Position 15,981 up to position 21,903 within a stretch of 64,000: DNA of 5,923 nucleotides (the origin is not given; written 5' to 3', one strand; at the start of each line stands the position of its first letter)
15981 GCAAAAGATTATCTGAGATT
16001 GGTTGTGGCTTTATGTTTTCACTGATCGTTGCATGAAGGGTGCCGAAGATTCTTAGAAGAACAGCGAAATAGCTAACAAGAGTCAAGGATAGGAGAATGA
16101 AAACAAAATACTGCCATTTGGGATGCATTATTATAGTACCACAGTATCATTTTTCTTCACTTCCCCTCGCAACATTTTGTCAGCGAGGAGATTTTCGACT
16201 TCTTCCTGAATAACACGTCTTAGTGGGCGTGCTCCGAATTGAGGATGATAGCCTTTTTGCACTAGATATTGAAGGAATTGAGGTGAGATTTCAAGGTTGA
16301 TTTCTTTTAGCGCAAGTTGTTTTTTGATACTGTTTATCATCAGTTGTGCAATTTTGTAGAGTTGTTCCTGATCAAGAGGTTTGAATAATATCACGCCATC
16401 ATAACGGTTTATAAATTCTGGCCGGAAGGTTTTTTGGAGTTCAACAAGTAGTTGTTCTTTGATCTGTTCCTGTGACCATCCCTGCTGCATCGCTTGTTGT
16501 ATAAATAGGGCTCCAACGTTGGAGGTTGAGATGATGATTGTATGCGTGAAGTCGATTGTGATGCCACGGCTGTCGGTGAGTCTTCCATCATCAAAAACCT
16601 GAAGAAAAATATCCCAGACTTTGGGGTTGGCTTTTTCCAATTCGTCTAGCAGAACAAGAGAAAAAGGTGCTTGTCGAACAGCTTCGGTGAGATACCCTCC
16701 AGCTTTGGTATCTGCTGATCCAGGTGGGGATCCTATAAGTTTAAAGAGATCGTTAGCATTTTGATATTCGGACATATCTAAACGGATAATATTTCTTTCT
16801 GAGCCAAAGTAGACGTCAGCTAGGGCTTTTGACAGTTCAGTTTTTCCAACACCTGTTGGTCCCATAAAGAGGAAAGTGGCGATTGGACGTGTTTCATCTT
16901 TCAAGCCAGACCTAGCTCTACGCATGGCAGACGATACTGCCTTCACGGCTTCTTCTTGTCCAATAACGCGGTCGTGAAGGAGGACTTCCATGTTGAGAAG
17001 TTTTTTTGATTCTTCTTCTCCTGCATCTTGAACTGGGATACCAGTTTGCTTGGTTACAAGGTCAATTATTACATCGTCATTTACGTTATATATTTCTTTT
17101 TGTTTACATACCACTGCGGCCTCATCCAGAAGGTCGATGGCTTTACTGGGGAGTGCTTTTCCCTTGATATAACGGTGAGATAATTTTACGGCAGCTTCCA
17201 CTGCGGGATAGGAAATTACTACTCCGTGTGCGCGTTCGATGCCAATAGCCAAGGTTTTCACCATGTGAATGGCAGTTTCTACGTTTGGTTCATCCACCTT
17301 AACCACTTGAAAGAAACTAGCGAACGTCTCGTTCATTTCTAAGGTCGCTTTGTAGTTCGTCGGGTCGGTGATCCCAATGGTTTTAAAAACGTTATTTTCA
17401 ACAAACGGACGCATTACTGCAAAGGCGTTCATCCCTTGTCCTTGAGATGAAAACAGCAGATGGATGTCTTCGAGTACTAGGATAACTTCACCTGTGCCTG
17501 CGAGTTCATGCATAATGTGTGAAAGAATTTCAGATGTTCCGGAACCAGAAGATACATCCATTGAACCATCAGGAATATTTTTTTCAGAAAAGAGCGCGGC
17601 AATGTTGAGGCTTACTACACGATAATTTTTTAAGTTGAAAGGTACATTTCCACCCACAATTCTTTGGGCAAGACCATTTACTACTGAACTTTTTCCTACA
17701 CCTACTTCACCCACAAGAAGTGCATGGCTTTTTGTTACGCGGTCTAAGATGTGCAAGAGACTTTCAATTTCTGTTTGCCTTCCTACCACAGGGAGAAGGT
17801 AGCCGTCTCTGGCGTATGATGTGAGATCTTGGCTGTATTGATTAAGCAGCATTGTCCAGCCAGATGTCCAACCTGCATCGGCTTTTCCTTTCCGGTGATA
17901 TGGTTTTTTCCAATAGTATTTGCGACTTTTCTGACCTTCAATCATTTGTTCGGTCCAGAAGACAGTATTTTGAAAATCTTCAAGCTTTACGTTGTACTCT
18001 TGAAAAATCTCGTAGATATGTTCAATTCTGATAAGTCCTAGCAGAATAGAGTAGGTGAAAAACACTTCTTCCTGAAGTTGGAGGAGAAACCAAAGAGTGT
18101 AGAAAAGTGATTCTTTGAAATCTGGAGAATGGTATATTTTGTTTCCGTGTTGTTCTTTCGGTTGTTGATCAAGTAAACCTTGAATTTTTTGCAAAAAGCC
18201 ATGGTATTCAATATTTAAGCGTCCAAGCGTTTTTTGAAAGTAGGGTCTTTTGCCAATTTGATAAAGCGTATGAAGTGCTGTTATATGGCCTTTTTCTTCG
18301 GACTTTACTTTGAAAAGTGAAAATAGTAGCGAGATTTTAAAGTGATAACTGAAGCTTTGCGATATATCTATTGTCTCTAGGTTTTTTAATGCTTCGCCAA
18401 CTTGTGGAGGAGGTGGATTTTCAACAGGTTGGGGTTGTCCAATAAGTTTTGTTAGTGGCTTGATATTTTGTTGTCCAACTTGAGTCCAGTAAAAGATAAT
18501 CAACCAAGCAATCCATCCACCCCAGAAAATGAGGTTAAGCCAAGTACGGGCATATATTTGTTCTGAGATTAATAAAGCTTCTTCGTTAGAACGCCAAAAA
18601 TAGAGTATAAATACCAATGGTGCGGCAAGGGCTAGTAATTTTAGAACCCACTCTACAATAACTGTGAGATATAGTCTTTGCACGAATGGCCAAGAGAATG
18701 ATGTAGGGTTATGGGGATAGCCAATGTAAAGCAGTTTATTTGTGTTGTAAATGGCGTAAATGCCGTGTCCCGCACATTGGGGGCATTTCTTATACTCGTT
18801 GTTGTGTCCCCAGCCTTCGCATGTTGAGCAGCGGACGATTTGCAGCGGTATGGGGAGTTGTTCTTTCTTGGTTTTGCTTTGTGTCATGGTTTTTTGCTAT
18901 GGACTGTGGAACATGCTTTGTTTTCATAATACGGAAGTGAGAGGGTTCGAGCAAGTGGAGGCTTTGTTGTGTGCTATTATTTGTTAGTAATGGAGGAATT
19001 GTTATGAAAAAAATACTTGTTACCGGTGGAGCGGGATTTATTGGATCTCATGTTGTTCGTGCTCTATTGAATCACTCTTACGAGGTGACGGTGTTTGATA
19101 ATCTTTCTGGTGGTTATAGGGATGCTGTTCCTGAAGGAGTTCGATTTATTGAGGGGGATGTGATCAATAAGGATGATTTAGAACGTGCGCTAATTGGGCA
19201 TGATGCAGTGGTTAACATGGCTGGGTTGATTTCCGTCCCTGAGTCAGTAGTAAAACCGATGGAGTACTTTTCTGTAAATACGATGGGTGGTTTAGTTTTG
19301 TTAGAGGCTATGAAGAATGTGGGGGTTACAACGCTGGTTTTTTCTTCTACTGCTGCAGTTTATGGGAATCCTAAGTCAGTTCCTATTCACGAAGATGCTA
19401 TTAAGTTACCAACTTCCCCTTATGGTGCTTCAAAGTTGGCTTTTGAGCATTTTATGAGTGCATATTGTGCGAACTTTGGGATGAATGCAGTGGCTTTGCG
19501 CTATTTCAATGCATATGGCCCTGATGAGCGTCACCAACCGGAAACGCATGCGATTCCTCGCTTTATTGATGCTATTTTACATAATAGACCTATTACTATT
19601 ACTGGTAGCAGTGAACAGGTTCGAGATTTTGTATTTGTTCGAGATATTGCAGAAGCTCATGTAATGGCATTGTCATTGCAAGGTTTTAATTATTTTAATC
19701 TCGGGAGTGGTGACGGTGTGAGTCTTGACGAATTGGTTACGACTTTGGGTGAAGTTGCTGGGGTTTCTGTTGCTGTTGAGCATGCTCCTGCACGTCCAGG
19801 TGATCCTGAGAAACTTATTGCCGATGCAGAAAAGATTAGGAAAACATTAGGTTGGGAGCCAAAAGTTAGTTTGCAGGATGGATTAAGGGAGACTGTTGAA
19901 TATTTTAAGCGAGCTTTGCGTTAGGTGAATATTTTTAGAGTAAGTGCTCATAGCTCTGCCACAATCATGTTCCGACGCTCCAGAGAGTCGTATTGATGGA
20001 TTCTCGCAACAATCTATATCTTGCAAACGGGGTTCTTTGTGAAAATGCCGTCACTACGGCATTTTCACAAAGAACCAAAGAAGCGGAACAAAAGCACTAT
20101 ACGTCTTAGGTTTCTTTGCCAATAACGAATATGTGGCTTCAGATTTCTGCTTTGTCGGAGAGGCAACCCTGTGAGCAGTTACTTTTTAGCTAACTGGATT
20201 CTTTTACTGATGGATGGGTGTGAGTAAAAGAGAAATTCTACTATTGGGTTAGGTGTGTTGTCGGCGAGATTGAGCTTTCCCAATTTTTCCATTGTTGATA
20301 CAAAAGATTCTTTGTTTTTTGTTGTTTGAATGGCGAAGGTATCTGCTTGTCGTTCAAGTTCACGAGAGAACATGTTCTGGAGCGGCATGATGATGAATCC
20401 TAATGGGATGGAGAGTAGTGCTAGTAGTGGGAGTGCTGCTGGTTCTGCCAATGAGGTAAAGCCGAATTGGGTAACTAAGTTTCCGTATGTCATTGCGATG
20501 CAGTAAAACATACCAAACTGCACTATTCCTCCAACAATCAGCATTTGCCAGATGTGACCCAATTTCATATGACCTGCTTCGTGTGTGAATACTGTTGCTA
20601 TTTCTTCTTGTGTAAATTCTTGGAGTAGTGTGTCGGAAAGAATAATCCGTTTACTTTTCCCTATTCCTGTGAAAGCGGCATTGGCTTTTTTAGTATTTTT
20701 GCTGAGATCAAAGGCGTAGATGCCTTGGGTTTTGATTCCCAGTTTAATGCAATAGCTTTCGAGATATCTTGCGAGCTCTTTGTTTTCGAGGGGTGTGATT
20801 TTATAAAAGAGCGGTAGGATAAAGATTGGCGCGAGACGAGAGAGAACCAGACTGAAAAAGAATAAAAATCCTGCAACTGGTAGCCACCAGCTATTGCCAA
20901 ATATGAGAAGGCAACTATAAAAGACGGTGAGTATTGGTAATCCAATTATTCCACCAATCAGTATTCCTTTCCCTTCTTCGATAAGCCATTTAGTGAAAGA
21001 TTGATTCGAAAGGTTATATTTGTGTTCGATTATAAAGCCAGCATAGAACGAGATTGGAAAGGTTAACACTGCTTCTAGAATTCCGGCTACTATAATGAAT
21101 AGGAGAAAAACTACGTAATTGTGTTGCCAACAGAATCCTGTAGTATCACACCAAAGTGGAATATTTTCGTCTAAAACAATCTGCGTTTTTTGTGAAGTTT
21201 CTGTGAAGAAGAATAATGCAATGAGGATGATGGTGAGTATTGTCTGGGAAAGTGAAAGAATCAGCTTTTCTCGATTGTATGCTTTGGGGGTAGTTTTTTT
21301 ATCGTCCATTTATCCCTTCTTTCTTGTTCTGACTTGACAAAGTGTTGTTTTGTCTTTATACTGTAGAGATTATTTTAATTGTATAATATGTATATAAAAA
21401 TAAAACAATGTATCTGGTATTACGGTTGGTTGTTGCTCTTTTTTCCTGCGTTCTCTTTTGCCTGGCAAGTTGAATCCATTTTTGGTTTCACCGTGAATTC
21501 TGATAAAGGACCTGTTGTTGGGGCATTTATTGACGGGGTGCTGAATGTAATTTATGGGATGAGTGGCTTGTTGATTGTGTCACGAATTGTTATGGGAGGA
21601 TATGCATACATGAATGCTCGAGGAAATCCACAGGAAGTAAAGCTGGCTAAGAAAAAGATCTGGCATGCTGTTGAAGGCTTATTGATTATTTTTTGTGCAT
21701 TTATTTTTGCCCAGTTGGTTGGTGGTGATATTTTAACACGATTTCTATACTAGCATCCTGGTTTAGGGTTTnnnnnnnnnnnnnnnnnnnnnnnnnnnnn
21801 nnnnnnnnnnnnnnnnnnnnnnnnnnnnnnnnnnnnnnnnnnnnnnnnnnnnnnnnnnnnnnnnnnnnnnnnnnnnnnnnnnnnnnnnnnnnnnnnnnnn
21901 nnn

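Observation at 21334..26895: Two-gene module: T4SS-type pilin-like protein plus a 1707-aa VirB6/TrbL-like giant membrane protein, with no secretion ATPase nearby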

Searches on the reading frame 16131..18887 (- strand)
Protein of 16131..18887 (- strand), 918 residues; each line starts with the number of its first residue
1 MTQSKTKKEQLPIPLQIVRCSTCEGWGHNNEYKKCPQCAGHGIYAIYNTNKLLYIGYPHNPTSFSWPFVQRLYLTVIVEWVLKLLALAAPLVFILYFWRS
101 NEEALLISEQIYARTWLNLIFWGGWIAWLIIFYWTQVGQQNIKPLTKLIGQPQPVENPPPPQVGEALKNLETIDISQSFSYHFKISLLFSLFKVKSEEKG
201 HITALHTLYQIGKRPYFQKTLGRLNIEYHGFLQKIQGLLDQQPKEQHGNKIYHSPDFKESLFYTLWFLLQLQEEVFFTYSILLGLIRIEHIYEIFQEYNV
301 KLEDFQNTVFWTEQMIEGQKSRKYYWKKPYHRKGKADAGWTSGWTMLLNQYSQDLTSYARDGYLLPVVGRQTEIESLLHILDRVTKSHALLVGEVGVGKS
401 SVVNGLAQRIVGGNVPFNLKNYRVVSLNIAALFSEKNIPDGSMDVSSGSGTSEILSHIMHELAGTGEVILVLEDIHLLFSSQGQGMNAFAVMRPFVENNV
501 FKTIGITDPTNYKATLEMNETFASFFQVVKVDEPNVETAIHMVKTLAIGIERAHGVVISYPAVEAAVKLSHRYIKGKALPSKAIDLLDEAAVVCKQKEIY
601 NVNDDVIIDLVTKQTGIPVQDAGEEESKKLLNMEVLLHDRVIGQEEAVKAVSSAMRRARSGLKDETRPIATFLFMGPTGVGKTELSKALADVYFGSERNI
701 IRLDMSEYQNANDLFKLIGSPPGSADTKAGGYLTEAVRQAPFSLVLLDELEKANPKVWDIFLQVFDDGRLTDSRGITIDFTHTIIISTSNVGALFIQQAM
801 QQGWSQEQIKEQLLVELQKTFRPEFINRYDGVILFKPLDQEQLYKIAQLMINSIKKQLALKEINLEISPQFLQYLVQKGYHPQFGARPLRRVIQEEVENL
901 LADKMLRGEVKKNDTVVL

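Call 6: search_protein_families(library=pfam, proteins=[window:16131-18887:-], max_evalue=0.001)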
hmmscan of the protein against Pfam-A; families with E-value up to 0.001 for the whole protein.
window:16131-18887:- (918 aa): 18 families
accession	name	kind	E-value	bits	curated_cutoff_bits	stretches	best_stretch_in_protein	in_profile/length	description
PF07724.20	AAA_2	-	1.6e-52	178.3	27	1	667-830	1-164/166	AAA domain (Cdc48 subfamily)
PF10431.15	ClpB_D2-small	-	1.9e-26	92.3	21.9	1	838-917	1-80/81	C-terminal, D2-small domain, of ClpB protein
PF17871.7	AAA_lid_9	-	4.8e-17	62.2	22.8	1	536-597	2-63/104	AAA lid domain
PF00004.35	AAA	-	2.7e-13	50.9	21.2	2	673-782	2-109/131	ATPase family associated with various cellular activities (AAA)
PF07728.20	AAA_5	-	3.6e-13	50.1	22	1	672-790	2-122/139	AAA domain (dynein-related subfamily)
PF13191.12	AAA_16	-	7.1e-12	46.6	32.6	1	367-417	2-55/167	AAA ATPase domain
PF13401.12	AAA_22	-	2.7e-10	41.1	27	1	385-483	4-98/130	AAA domain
PF03193.22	RsgA_GTPase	-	2.1e-07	31.4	30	0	355-409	76-129/174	RsgA GTPase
PF00158.32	Sigma54_activat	-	4.2e-07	30.2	20.2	0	652-772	5-124/168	Sigma-54 interaction domain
PF12775.13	AAA_7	-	2.8e-06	27.4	25.8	0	671-720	35-84/181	P-loop containing dynein motor region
PF05673.19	DUF815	-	6.2e-06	26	23.8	0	380-410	47-77/249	Protein of unknown function (DUF815)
PF06414.18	Zeta_toxin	-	5.8e-05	23.1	22.3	0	662-710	10-56/199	Zeta toxin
PF20030.5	bpMoxR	-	0.00016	21.2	27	0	368-415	15-60/205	MoxR domain in the MoxR-vWA-beta-propeller ternary systems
PF20720.3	nSTAND3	-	0.00046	20.4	27.2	0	672-708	20-54/155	Novel STAND NTPase 3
PF00005.33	ABC_tran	-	0.00047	21.2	25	0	672-697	14-39/137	ABC transporter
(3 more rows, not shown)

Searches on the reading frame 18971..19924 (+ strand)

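Call 6: search_protein_families(library=pfam, proteins=[window:18971-19924:+], max_evalue=0.001)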
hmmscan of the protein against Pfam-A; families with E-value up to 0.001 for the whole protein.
window:18971-19924:+ (317 aa): 11 families
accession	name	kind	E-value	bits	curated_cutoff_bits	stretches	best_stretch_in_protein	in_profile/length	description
PF01370.27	Epimerase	-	9.3e-65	218.8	20.9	1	15-236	1-227/240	NAD dependent epimerase/dehydratase family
PF16363.11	GDP_Man_Dehyd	-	1.6e-64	218.9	27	1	16-308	1-332/332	GDP-mannose 4,6 dehydratase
PF01073.25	3Beta_HSD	-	1.3e-27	97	22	1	16-234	1-229/280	3-beta hydroxysteroid dehydrogenase/isomerase family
PF02719.21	Polysacc_synt_2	-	5.2e-14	52.6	20.2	1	15-284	1-275/293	Polysaccharide biosynthesis protein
PF04321.23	RmlD_sub_bind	-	4.8e-13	49.3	27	1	14-169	2-143/287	RmlD substrate binding domain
PF13460.12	NAD_binding_10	-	3.5e-12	47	27.2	1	19-135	1-107/184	NAD(P)H-binding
PF05368.20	NmrA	-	6.5e-10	39.5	27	1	13-128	3-108/298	NmrA-like family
PF07993.18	NAD_binding_4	-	3.6e-06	26.8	20.1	0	17-40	1-25/258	Male sterility protein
PF03435.24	Sacchrp_dh_NADP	-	0.00013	22.8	25.1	1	20-88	5-80/129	Saccharopine dehydrogenase NADP binding domain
PF00106.31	adh_short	-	0.00022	21.2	26.6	0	13-85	1-86/195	short chain dehydrogenase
PF02254.24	TrkA_N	-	0.00042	21.1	23.8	1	20-77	5-62/116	TrkA-N domain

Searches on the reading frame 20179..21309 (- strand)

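Call 6: search_protein_families(library=pfam, proteins=[window:20179-21309:-], max_evalue=0.001)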
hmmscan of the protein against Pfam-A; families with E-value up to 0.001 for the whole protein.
window:20179-21309:- (376 aa): 4 families
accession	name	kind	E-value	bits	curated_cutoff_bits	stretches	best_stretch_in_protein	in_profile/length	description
PF01435.24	Peptidase_M48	-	1.2e-33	117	20.3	1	173-374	1-182/186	Peptidase family M48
PF16491.10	Peptidase_M48_N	-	1e-24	87.8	27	1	9-170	28-179/179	CAAX prenyl protease N-terminal, five membrane helices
PF05569.17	Peptidase_M56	-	8.8e-05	22.3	31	1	170-259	131-215/296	BlaR1 peptidase M56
PF10263.15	SprT-like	-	0.00064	20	25.6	0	202-250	25-74/108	SprT-like family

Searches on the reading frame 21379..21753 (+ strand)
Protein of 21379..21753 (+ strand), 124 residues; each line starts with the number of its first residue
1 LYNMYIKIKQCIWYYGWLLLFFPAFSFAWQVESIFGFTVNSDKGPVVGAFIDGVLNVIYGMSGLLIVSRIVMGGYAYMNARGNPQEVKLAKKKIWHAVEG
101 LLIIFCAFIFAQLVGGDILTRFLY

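Call 3: search_protein_families(library=pfam, proteins=[window:21379-21753:+], max_evalue=1)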
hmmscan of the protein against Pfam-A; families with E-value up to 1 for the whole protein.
window:21379-21753:+ (124 aa): 1 family
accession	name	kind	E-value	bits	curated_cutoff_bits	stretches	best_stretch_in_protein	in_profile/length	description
PF18895.5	T4SS_pilin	-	2.2e-07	31.3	26.6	1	49-114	7-71/71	Type IV secretion system pilin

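Call 4: search_protein_families(library=ncbifam, proteins=[window:21379-21753:+], max_evalue=1)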
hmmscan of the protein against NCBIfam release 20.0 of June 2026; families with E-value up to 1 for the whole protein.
window:21379-21753:+ (124 aa): 1 family
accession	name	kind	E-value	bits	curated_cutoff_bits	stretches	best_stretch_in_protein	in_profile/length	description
NF045849.1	ICE_MMCAP2_0565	equivalog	2.8e-07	30.1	40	1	47-115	9-77/80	Mbov_0395 family pilin-like conjugal transfer protein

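Call 105: search_solved_structures(query=A1, max_evalue=10, show_alignments=1)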
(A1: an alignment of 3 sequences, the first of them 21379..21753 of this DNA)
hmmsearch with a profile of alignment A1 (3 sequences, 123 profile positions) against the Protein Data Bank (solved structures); distinct sequences matched with E-value up to 10: 1.
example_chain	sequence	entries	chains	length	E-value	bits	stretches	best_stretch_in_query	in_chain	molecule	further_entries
7rmx_A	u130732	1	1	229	1.5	12.3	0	57-95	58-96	Tunable symmetric protein, D_3_212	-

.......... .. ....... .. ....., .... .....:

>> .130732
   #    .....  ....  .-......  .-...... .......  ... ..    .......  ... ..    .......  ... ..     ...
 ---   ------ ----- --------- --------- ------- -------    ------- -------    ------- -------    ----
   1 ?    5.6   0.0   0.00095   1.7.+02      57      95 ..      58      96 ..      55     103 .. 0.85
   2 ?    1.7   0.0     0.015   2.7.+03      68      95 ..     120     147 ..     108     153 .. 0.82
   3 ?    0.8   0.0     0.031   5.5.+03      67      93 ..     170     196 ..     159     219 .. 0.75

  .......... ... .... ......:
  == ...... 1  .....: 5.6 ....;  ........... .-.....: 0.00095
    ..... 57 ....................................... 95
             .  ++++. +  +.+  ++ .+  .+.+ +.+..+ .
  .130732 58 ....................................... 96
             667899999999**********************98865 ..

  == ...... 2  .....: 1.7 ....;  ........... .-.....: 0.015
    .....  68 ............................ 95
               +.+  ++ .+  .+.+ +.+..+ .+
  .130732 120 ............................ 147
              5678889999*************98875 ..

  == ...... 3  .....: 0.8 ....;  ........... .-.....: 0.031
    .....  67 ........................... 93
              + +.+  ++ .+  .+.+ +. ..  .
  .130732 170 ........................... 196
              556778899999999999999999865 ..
